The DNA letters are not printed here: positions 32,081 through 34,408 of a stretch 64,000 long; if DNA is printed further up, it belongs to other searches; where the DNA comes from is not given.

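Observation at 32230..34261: NRPS terminates in a fused KASIII didomain: one catalytically intact, one with the whole Cys-His-Asn triad replaced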

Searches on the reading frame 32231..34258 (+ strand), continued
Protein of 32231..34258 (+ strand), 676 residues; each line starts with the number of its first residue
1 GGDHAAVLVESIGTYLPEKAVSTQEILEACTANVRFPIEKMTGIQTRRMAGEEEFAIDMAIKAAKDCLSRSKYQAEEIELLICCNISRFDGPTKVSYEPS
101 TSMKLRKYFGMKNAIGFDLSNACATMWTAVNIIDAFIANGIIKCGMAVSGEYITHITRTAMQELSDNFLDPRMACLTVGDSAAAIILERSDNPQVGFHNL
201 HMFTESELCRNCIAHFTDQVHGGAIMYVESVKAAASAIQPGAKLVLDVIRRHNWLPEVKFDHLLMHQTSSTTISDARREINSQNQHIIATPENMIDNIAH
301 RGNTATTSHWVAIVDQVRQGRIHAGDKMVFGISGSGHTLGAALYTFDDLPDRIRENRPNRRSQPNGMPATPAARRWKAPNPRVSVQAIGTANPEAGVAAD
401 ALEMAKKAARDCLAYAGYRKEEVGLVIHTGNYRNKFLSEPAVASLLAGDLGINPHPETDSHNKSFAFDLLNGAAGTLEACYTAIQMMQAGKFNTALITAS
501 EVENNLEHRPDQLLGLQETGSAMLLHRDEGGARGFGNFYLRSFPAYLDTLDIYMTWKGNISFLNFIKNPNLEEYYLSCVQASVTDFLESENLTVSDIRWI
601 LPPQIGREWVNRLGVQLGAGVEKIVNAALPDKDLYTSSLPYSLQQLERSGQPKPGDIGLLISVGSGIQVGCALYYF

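Call 45: fold_search(model_id=the predicted structure, library=pdb)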
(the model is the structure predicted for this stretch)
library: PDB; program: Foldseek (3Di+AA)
matches with E <= 10: 1337; with E <= 0.001: 1067
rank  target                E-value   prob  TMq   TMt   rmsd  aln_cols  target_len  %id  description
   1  4ylt                  2.6e-27  1.00  0.43  0.91   2.9       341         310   22  Crystal structure of beta-ketoacyl-ACP synthase III (FabH) from Yersinia pestis (released 2015-04-08)
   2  4nhd_A                5.8e-27  1.00  0.43  0.89   3.0       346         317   22  Crystal structure of beta-ketoacyl-ACP synthase III (FabH) from Vibrio Cholerae in complex with Coenzyme A (released 2013-12-25)
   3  4z19                  8.4e-27  1.00  0.43  0.90   3.0       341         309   22  Crystal structure of beta-ketoacyl-ACP synthase III (FabH) from Yersinia pestis with acetylated active site cysteine (released 2015-05-20)
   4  4nhd_D                9.5e-27  1.00  0.43  0.88   3.1       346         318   21  Crystal structure of beta-ketoacyl-ACP synthase III (FabH) from Vibrio Cholerae in complex with Coenzyme A (released 2013-12-25)
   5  8vdb_A                2.0e-26  1.00  0.43  0.85   4.1       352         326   20  Crystal structure of Bacillus subtilis FabHB, beta-ketoacyl carrier protein synthase III (released 2024-02-14)
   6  8vd9                  2.4e-26  1.00  0.43  0.89   3.0       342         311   22  Crystal structure of Bacillus subtilis FabHA, beta-ketoacyl carrier protein synthase III (released 2024-02-14)
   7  4ryb_A                2.7e-26  1.00  0.43  0.88   3.6       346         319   21  Crystal structure of beta-ketoacyl-ACP synthase III (FabH) from Neisseria meningitidis (released 2014-12-31)
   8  9ka6_A                3.1e-26  1.00  0.43  0.89   3.3       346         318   21  Crystal structure of beta-ketoacyl-ACP synthase FabH C112Q in complex with acyl-ACP from E. coli (released 2025-09-10)
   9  4dfe_A                4.5e-26  1.00  0.42  0.86   3.6       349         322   23  Crystal structure of 3-oxoacyl-[acyl-carrier-protein] synthase III from Burkholderia xenovorans (released 2012-02-08)
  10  2ebd_B                4.8e-26  1.00  0.42  0.90   3.0       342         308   23  Crystal structure of 3-oxoacyl-[acyl-carrier-protein] synthase III from Aquifex aeolicus VF5 (released 2007-08-14)
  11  6x7r                  5.4e-26  1.00  0.43  0.89   3.2       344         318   22  E. coli beta-ketoacyl-[acyl carrier protein] synthase III (FabH) in complex with oxa(dethia)-coenzyme A (released 2021-06-02)
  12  8vdb_D                7.9e-26  1.00  0.43  0.87   4.1       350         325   20  Crystal structure of Bacillus subtilis FabHB, beta-ketoacyl carrier protein synthase III (released 2024-02-14)
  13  9ka5                  1.0e-25  1.00  0.43  0.89   3.1       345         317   21  Crystal structure of beta-ketoacyl-ACP synthase FabH C112Q from E. coli (released 2025-09-10)
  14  2ebd_A                1.1e-25  1.00  0.42  0.90   3.1       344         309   22  Crystal structure of 3-oxoacyl-[acyl-carrier-protein] synthase III from Aquifex aeolicus VF5 (released 2007-08-14)
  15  3il3                  1.3e-25  1.00  0.43  0.88   3.2       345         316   22  Structure of Haemophilus influenzae FabH (released 2009-08-25)
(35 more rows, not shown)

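Call 46: search_protein_families(library=pfam, proteins=[L005:733-1362:-, L005:1577-2212:-, L005:2691-3947:-, L005:4154-5389:-, L005:5522-6316:-, L005:12061-12756:+, L005:12972-14111:+, L005:14392-15318:+, L005:16229-17743:+, L005:18067-19701:-], max_evalue=0.001)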
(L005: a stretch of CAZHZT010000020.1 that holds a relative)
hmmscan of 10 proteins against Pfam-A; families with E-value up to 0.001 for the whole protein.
L005:733-1362:- (209 aa): 1 family
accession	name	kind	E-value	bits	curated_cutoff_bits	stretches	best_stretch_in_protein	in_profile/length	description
PF04463.17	2-thiour_desulf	-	7.2e-25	88.1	34.7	1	21-169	1-140/141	2-thiouracil desulfurase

L005:1577-2212:- (211 aa): 2 families
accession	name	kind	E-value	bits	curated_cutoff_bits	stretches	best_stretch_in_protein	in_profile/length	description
PF08818.16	DUF1801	-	3.1e-19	69.6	27.2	1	29-126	1-85/85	Domain of unknown function (DU1801)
PF13376.11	OmdA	-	2.9e-16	59.6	25.6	1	144-200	4-60/60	Bacteriocin-protection, YdeI or OmpD-Associated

L005:2691-3947:- (418 aa): 5 families
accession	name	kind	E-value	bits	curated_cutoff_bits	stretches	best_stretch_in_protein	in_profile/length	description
PF25302.1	NADase_transloc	-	2.6e-54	183.8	27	1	97-255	1-146/146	NAD glycohydrolase translocation F5/8 type C domain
PF08517.17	AXH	-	4.2e-07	30.9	33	1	262-364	1-110/116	Ataxin-1 and HBP1 module (AXH)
PF14623.11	Vint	-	0.00027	21.2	27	0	261-340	2-71/166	Hint-domain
PF14890.11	Intein_splicing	-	0.00075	19.8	35.8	0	269-406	2-153/155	Intein splicing domain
PF01079.26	Hint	-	0.00083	19.4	29.7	0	260-345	12-99/213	Hint module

L005:4154-5389:- (411 aa): 0 families

L005:5522-6316:- (264 aa): 1 family
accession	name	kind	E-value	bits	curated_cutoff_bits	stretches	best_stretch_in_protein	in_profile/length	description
PF03372.29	Exo_endo_phos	-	7.4e-18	65.5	24.5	1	13-255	1-225/225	Endonuclease/Exonuclease/phosphatase family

L005:12061-12756:+ (231 aa): 0 families

L005:12972-14111:+ (379 aa): 2 families
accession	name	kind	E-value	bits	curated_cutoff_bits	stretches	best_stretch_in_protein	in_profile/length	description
PF00682.25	HMGL-like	-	5.8e-67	226.3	29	1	7-265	2-260/260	HMGL-like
PF22617.1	HCS_D2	-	4.2e-16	59.5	27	1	279-355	1-78/82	Homocitrate synthase post-HMGL domain-like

L005:14392-15318:+ (308 aa): 2 families
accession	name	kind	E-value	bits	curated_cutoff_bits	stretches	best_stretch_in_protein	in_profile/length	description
PF00691.25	OmpA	-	1e-20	74.3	27.2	1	184-284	1-98/98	OmpA family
PF05359.17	DUF748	-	6.5e-05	21.6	50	1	183-224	881-922/1037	Domain of Unknown Function (DUF748)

L005:16229-17743:+ (504 aa): 3 families
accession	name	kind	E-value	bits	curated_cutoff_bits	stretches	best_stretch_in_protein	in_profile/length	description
PF00270.35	DEAD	-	7.2e-48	162.9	26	1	44-210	2-166/167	DEAD/DEAH box helicase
PF00271.37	Helicase_C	-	1.3e-31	109.6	23.5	1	246-354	2-110/110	Helicase conserved C-terminal domain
PF04851.21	ResIII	-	4.2e-06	27.2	22.5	1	44-204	6-162/164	Type III restriction enzyme, res subunit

L005:18067-19701:- (544 aa): 1 family
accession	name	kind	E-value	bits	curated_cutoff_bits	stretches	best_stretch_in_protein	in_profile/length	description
PF23374.1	Fn3_arc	-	0.00051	20.5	28.9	0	183-213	45-75/78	Archaeal fibronectin-III type-like domain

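Call 64: list_cluster_members(proteins=[P0003, P0007, P0046, P0119, P0012, P0041, P0090, P0099, P0100, P0276])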
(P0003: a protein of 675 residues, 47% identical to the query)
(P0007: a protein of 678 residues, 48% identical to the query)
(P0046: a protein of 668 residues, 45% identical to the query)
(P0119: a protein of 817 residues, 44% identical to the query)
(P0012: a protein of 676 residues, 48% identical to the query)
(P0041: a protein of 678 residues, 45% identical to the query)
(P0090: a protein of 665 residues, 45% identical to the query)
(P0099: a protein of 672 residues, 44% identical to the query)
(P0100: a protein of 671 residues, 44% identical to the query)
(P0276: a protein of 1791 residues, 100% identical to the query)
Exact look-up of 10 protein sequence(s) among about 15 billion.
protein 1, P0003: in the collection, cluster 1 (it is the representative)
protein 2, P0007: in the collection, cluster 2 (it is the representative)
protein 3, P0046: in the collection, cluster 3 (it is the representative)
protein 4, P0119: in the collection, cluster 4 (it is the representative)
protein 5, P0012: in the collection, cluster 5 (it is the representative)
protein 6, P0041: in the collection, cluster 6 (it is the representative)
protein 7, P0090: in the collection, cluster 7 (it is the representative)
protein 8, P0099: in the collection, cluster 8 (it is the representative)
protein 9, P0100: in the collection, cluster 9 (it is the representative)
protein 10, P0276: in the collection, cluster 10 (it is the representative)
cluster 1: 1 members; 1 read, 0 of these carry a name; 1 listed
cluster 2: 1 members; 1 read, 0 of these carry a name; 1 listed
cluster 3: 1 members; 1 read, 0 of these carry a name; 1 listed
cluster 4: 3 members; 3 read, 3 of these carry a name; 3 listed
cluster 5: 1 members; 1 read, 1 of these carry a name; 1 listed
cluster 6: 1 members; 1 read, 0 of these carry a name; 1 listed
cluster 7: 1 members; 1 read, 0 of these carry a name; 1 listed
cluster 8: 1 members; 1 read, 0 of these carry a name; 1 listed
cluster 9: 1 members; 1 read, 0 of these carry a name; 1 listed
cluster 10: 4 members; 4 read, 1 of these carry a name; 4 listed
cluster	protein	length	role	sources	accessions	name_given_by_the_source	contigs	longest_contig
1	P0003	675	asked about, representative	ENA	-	-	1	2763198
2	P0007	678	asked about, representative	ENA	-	-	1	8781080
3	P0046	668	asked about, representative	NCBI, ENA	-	-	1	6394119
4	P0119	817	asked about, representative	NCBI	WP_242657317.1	3-oxoacyl-[acyl-carrier-protein] synthase III C-terminal domain-containing protein, ...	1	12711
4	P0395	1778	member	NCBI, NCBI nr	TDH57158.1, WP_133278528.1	amino acid adenylation domain-containing protein [Mycobacterium eburneum] | non-ribosomal peptide synthetase [Mycobacterium eburneum]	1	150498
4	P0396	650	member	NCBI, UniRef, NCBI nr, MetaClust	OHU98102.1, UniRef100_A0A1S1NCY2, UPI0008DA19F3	hypothetical protein BKN37_21275 [Mycobacterium talmoniae] | 3-oxoacyl-ACP synthase n=2 Tax=Mycobacterium talmoniae TaxID=1858794 ... | status=active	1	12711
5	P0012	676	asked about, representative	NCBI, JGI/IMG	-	3-oxoacyl-[acyl-carrier-protein] synthase III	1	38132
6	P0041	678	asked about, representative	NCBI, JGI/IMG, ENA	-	-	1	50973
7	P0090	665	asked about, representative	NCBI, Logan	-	-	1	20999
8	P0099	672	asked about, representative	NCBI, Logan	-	-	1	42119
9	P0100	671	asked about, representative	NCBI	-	-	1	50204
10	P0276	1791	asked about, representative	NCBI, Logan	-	-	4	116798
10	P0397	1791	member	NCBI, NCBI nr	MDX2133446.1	MAG: amino acid adenylation domain-containing protein [Saprospiraceae bacterium] | amino acid adenylation domain-containing protein [Saprospiraceae bacterium]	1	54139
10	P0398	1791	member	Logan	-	-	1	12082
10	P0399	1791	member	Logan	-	-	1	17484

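Call 67: find_encoding_contigs(protein=P0395, flank=10000, max_places=1)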
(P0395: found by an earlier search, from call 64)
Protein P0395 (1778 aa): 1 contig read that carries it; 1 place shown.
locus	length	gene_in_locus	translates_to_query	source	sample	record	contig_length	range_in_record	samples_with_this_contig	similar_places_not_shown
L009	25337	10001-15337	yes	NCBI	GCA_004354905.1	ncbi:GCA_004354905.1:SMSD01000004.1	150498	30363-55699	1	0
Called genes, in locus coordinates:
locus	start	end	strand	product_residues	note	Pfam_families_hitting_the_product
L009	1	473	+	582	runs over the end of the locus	PF00501:AMP-binding, PF23024:AMP-dom_DIP2-like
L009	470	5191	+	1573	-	PF00550:PP-binding, PF00109:ketoacyl-synt, PF02801:Ketoacyl-synt_C, PF16197:KAsynt_C_assoc, PF00698:Acyl_transf_1, PF22953:SpnB_Rossmann, PF08659:KR, PF00550:PP-binding, +2 more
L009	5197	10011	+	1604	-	PF00109:ketoacyl-synt, PF02801:Ketoacyl-synt_C, PF16197:KAsynt_C_assoc, PF00698:Acyl_transf_1, PF21394:Beta-ketacyl_N, PF22953:SpnB_Rossmann, PF00106:adh_short, PF08659:KR, +4 more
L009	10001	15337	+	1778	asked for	PF00668:Condensation, PF00501:AMP-binding, PF13193:AMP-binding_C, PF00550:PP-binding (weak), PF00108:Thiolase_N (faint), PF08545:ACP_syn_III, PF08541:ACP_syn_III_C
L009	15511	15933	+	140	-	PF05423:Mycobact_memb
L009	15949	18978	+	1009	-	PF03176:MMPL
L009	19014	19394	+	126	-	-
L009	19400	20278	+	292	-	PF00106:adh_short, PF01370:Epimerase (weak), PF08659:KR, PF13561:adh_short_C2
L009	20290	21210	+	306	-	PF00106:adh_short, PF08659:KR, PF13561:adh_short_C2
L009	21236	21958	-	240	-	PF01738:DLH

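Call 68: find_encoding_contigs(protein=P0149, flank=10000, max_places=1)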
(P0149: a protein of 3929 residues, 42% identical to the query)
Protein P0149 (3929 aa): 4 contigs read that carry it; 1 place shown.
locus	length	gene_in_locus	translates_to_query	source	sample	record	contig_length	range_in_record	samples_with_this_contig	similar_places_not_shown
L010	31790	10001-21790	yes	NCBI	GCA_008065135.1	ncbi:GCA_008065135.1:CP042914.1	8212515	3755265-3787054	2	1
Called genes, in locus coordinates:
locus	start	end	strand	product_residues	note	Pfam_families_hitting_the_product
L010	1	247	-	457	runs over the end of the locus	PF00884:Sulfatase, PF01663:Phosphodiest (weak), PF16347:SGSH_C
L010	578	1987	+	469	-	PF05936:T6SS_VasE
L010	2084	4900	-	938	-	-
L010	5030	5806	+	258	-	PF01261:AP_endonuc_2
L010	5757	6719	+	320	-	PF01571:GCV_T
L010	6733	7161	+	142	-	PF06094:GGACT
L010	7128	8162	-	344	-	PF13280:WYL, PF25583:WCX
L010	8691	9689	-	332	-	PF01073:3Beta_HSD, PF01370:Epimerase, PF04321:RmlD_sub_bind, PF05368:NmrA, PF13460:NAD_binding_10, PF16363:GDP_Man_Dehyd, PF07993:NAD_binding_4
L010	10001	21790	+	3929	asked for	PF00501:AMP-binding, PF23024:AMP-dom_DIP2-like, PF00550:PP-binding, PF00109:ketoacyl-synt, PF02801:Ketoacyl-synt_C, PF16197:KAsynt_C_assoc, PF00698:Acyl_transf_1, PF22621:CurL-like_PKS_C, +15 more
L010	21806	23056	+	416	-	PF03621:MbtH, PF00296:Bac_luciferase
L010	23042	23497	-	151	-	PF00210:Ferritin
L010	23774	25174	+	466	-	PF13167:GTP-bdg_N, PF16360:GTP-bdg_M, PF03193:RsgA_GTPase (faint), PF00009:GTP_EFTU (faint), PF01926:MMR_HSR1, PF02421:FeoB_N (weak), PF16897:MMR_HSR1_Xtn (faint)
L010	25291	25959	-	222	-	PF00440:TetR_N, PF17929:TetR_C_34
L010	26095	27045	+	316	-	PF00106:adh_short, PF01370:Epimerase (weak), PF08659:KR, PF13561:adh_short_C2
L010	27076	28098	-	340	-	PF00762:Ferrochelatase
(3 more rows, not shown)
